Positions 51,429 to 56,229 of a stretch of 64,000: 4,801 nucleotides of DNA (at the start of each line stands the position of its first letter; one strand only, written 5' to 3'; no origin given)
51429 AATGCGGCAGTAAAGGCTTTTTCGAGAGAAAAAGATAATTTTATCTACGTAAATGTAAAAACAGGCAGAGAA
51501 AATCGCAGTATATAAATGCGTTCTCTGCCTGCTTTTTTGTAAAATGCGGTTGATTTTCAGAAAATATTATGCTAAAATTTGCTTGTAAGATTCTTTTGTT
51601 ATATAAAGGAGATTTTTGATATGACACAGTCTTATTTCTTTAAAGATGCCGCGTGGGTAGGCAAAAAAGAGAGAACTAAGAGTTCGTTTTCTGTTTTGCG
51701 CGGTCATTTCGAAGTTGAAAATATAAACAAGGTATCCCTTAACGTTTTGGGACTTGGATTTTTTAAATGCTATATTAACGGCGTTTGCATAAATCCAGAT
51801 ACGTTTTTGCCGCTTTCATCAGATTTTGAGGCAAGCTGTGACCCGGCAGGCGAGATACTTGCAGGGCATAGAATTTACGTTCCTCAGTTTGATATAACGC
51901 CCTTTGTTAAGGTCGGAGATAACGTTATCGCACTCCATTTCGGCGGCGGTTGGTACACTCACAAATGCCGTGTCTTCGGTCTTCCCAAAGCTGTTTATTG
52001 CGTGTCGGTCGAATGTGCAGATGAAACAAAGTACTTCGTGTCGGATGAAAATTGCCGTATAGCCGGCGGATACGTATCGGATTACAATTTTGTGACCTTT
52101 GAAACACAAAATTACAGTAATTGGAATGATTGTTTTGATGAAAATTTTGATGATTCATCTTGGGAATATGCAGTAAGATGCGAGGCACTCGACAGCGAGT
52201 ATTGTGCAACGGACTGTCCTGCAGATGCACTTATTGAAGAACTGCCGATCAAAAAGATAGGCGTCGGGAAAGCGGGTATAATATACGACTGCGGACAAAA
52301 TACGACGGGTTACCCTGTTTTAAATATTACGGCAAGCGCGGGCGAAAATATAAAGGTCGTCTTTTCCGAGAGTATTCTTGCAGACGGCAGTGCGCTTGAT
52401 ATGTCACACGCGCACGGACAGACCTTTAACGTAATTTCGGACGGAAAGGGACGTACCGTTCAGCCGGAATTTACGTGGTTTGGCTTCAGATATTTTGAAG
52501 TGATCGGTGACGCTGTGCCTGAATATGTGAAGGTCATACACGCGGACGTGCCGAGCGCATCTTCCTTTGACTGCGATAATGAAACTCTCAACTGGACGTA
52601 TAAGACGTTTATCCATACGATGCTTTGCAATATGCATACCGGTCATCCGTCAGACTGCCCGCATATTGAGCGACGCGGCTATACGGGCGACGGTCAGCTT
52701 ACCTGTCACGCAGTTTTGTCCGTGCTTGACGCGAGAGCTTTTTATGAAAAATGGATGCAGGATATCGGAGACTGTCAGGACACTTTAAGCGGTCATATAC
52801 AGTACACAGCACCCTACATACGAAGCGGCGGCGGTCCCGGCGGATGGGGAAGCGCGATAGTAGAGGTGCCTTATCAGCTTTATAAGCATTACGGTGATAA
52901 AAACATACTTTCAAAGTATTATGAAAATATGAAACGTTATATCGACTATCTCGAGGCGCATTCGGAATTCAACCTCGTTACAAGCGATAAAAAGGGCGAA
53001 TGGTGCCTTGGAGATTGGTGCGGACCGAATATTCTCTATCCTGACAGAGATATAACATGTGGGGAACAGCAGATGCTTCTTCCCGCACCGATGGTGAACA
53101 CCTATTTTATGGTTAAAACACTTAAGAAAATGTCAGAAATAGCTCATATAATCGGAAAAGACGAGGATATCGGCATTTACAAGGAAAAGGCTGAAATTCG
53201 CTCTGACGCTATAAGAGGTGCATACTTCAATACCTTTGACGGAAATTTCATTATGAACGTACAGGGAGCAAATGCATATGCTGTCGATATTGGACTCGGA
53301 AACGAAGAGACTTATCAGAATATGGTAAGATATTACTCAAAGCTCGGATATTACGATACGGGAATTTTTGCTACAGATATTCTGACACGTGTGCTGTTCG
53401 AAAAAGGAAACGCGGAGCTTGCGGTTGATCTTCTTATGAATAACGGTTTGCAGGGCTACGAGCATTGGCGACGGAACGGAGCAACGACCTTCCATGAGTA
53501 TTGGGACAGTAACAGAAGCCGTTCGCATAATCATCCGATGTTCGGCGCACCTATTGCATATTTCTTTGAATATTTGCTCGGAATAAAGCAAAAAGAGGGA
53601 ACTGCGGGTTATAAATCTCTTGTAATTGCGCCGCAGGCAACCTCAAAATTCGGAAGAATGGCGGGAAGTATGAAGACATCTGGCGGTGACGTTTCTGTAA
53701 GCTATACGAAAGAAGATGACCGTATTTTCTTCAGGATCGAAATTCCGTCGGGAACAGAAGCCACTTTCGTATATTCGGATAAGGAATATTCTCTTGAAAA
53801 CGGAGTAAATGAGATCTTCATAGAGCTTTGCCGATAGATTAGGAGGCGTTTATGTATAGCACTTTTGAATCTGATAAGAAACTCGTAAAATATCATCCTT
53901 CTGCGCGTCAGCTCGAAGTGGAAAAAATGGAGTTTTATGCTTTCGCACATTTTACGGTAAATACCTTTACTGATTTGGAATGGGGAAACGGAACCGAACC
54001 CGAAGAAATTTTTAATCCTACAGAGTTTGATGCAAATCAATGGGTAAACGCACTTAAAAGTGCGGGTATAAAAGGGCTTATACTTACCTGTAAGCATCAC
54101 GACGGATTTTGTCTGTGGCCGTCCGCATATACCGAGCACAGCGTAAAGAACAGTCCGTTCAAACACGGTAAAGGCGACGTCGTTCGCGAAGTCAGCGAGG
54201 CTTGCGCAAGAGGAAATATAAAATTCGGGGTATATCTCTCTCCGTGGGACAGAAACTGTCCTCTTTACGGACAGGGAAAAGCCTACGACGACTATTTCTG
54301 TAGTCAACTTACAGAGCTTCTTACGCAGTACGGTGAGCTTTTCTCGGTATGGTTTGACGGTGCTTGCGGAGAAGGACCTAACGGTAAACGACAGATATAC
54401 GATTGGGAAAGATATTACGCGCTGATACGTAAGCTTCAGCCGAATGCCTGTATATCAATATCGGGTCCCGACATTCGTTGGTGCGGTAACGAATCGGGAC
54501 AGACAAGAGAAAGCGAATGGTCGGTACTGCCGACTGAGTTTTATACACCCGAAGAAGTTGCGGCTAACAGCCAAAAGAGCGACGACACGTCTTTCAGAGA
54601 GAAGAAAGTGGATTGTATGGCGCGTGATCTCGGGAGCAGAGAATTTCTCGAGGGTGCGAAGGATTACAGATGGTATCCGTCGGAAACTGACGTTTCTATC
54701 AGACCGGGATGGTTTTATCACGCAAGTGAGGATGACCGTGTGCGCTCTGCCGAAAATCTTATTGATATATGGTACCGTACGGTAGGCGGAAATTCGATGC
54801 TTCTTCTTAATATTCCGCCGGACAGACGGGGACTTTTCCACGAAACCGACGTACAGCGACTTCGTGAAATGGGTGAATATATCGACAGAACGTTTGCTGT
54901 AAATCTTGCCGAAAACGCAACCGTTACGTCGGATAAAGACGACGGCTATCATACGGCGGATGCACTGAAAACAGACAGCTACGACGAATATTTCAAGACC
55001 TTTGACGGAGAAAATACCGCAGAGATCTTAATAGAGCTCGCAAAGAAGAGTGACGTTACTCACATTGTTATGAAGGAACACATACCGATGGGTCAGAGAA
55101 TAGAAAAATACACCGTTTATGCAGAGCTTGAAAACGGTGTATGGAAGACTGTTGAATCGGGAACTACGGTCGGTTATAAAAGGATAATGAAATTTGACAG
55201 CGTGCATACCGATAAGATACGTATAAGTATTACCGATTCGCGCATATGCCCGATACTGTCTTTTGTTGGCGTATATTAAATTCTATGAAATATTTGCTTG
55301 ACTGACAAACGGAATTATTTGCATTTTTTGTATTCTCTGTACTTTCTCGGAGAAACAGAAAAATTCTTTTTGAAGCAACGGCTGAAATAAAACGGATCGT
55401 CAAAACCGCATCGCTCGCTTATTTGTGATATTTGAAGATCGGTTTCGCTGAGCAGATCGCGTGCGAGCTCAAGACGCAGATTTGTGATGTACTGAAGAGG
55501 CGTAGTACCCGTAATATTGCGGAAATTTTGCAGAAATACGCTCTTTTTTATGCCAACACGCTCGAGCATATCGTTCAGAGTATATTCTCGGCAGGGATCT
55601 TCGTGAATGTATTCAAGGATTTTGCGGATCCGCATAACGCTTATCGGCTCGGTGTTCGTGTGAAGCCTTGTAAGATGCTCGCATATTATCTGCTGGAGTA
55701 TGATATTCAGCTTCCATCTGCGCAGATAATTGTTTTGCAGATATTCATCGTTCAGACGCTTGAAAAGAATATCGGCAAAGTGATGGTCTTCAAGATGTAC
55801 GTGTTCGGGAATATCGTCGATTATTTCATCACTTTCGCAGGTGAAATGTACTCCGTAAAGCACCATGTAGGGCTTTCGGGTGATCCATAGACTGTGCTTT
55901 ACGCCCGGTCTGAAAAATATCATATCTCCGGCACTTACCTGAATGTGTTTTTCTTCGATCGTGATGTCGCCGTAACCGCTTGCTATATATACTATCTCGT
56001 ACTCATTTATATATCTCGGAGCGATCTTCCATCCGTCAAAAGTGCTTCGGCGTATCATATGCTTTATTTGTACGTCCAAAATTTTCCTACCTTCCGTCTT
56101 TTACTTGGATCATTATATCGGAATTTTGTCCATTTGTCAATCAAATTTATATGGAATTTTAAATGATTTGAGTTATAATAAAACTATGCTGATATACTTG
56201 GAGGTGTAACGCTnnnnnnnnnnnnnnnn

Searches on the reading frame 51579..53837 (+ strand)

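Call 3: search_protein_families(library=pfam, proteins=[window:51579-53837:+])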
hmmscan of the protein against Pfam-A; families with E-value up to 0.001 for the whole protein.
window:51579-53837:+ (752 aa): 4 families
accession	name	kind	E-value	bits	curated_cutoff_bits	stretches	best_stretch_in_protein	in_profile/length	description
PF17389.8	Bac_rhamnosid6H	-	1.2e-71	242.2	24.5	1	326-665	2-338/339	Bacterial alpha-L-rhamnosidase 6 hairpin glycosidase domain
PF05592.18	Bac_rhamnosid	-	2.7e-14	53.4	22.2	1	232-310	6-86/102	Bacterial alpha-L-rhamnosidase concanavalin-like domain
PF08531.16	Bac_rhamnosid_N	-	1.3e-12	48.3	25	1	48-215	2-167/172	Alpha-L-rhamnosidase N-terminal domain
PF17390.7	Bac_rhamnosid_C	-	2.7e-10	40.3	22.1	1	668-745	1-76/78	Bacterial alpha-L-rhamnosidase C-terminal domain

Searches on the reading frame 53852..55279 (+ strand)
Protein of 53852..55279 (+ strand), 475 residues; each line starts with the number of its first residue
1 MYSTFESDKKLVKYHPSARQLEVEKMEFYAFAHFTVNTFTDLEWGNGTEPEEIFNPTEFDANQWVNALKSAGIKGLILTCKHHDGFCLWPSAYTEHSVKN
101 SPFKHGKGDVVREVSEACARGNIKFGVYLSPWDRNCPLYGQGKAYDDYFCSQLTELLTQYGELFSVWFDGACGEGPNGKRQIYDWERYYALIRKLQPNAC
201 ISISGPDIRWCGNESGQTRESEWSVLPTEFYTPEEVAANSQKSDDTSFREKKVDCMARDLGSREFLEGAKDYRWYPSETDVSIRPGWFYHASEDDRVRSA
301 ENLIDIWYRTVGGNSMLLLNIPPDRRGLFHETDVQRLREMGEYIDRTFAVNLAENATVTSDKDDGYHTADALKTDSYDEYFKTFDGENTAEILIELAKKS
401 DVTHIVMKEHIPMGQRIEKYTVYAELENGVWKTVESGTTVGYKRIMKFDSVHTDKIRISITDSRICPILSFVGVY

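Call 3: search_protein_families(library=pfam, proteins=[window:53852-55279:+])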
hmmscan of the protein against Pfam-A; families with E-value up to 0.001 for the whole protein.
window:53852-55279:+ (475 aa): 3 families
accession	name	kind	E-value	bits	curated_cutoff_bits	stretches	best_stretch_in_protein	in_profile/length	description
PF01120.23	Alpha_L_fucos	-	5.7e-43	148.1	25.2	1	43-345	86-341/345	Alpha-L-fucosidase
PF00754.31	F5_F8_type_C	-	1.2e-06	29.1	28.2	1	356-462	2-114/127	F5/8 type C domain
PF22633.2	F5_F8_type_C_2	-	0.00037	21.5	27.8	1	380-458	11-91/91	NedA-like, galactose-binding domain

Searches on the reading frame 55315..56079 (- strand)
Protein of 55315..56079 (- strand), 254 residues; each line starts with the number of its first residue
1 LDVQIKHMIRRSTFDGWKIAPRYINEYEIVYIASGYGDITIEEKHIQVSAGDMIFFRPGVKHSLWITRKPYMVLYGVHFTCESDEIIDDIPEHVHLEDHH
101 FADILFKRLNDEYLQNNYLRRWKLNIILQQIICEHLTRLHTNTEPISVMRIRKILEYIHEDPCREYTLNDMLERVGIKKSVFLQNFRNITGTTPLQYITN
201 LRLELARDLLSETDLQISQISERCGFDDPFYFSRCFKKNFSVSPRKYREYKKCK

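Call 3: search_protein_families(library=pfam, proteins=[window:55315-56079:-])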
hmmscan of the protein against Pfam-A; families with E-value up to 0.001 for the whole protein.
window:55315-56079:- (254 aa): 5 families
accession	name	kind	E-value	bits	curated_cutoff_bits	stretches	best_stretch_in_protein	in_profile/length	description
PF12833.13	HTH_18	-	3.1e-22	79.1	33.6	1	173-249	3-79/80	Helix-turn-helix domain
PF00165.29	HTH_AraC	-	1.3e-17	63.9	26.6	2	213-248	7-41/42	Bacterial regulatory helix-turn-helix proteins, AraC family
PF02311.25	AraC_binding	-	3.4e-10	40.2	21.1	1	12-80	9-77/135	AraC-like ligand binding domain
PF07883.17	Cupin_2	-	3.1e-08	33.7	27.2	1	25-66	18-58/70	Cupin domain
PF05899.18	Cupin_3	-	0.0001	22.4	23.5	1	24-61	23-61/74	EutQ-like cupin domain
